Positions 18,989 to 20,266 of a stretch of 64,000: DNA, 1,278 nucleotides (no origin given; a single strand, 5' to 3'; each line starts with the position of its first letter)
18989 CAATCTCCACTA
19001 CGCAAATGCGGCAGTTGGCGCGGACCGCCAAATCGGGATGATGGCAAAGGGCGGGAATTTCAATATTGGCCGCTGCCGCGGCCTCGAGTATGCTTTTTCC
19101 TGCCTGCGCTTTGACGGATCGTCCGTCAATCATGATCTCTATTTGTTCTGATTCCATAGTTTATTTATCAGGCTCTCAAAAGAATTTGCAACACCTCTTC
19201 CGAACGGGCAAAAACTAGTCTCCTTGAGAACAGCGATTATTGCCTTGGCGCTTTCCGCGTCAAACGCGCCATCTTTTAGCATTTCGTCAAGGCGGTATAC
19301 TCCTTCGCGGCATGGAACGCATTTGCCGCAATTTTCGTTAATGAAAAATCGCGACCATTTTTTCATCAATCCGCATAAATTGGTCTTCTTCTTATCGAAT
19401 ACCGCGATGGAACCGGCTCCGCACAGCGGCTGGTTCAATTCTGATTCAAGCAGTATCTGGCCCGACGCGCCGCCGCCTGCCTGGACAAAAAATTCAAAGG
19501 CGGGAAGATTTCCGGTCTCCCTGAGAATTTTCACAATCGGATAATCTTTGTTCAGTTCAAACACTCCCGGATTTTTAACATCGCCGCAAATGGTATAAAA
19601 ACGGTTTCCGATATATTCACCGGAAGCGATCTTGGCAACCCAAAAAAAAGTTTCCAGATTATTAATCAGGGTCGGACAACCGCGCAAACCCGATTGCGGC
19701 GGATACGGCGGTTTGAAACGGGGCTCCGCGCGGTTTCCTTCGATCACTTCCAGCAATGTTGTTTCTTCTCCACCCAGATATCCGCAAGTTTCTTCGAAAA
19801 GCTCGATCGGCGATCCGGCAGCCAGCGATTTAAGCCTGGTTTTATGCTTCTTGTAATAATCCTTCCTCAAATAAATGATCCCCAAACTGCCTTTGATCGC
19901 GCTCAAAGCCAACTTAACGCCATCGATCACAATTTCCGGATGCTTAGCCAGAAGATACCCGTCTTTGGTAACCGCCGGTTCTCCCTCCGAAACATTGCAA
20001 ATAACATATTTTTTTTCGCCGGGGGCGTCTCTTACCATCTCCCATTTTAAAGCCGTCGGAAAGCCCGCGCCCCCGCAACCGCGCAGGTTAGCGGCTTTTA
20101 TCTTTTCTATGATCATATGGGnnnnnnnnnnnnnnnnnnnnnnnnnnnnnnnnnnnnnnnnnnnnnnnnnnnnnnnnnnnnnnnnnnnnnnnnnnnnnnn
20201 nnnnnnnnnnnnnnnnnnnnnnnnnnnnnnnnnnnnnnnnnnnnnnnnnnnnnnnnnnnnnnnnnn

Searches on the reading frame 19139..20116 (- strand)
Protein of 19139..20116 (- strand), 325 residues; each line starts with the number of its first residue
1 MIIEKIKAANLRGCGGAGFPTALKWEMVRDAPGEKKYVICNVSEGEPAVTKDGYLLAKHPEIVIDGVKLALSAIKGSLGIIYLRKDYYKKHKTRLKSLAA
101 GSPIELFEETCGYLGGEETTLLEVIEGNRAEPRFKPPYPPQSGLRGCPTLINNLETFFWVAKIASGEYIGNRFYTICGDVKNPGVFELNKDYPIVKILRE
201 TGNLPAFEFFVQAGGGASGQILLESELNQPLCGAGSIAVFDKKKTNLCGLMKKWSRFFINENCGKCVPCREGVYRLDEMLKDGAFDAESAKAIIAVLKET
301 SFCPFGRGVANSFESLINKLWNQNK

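Call 64: search_protein_families(library=pfam, proteins=[window:19139-20116:-], max_evalue=0.001)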
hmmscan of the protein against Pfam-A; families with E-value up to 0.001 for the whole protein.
window:19139-20116:- (325 aa): 2 families
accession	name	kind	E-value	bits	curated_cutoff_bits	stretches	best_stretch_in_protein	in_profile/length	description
PF01512.22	Complex1_51K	-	1.5e-32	113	31.2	1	6-161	1-149/150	Nuo51 FMN-binding domain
PF10589.14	NADH_4Fe-4S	-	8.3e-14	51.7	23.5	1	250-319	2-77/85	NADH-ubiquinone oxidoreductase-F iron-sulfur binding region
